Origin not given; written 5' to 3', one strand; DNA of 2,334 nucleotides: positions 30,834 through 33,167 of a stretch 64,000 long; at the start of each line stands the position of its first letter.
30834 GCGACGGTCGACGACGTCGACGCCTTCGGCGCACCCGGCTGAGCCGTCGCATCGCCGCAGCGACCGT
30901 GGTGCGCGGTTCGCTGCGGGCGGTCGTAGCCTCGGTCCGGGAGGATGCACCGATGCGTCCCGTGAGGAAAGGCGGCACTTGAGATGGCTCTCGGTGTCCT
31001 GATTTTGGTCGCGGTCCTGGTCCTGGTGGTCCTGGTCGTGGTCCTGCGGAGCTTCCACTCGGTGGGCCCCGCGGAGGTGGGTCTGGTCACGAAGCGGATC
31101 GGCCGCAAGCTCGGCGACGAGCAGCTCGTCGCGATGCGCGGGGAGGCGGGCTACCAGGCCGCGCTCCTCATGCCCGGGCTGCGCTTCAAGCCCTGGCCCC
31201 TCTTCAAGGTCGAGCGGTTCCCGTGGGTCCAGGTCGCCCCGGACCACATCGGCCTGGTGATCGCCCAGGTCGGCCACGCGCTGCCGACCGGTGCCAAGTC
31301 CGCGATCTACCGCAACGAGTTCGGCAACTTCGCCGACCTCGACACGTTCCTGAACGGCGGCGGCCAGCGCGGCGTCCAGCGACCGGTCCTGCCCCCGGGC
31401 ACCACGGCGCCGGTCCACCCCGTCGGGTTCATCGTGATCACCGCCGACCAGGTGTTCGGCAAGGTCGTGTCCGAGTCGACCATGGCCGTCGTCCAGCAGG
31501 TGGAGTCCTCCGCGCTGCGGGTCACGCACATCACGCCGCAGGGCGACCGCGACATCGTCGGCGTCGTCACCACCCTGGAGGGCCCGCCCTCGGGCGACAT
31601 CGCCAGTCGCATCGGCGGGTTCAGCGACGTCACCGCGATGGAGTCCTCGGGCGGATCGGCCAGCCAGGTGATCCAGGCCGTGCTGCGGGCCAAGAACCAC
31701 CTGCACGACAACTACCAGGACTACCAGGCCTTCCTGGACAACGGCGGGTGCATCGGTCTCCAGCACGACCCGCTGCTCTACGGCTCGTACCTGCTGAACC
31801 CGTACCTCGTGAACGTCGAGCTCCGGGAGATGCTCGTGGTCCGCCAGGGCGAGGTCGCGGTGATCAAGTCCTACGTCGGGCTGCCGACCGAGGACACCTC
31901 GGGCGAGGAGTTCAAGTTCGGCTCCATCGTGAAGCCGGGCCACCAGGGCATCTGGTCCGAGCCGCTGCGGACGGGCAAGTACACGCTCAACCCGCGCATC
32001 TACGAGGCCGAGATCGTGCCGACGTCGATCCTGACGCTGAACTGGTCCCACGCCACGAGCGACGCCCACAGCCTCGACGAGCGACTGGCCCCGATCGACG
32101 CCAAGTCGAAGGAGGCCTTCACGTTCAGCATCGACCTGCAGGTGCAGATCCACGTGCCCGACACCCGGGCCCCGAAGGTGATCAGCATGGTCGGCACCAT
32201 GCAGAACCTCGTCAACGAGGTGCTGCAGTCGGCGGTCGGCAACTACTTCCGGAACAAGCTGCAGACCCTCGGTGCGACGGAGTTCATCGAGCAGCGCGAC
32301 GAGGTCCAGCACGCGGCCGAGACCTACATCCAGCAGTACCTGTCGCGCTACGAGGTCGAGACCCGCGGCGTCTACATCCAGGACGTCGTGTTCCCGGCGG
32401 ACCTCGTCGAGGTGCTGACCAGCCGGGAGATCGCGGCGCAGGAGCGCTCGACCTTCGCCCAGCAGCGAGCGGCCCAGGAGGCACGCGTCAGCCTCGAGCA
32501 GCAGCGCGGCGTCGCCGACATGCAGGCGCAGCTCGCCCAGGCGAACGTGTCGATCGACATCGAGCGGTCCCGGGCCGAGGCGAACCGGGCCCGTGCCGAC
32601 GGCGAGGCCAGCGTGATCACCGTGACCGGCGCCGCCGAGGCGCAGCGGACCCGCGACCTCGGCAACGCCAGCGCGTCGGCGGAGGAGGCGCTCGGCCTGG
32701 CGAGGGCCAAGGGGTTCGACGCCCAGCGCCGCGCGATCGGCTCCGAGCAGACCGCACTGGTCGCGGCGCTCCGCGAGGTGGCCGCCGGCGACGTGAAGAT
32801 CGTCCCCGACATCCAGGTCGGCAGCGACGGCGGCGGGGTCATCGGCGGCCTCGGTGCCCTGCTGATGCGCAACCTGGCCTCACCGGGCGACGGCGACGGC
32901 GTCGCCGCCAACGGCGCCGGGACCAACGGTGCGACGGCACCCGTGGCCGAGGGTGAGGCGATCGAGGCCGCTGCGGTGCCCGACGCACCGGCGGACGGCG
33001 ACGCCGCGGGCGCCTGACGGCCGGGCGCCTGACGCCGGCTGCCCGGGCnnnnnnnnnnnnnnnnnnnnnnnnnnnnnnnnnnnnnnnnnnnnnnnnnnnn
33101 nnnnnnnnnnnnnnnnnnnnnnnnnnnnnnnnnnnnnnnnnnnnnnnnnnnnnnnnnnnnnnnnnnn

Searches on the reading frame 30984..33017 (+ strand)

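Call 55: search_protein_families(library=pfam, proteins=[window:30984-33017:+], max_evalue=0.001)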
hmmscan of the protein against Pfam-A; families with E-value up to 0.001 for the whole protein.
window:30984-33017:+ (677 aa): 1 family
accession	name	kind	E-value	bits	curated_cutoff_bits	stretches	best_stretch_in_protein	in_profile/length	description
PF01145.31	Band_7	-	1.1e-18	68.4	23.6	1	285-499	2-175/176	SPFH domain / Band 7 family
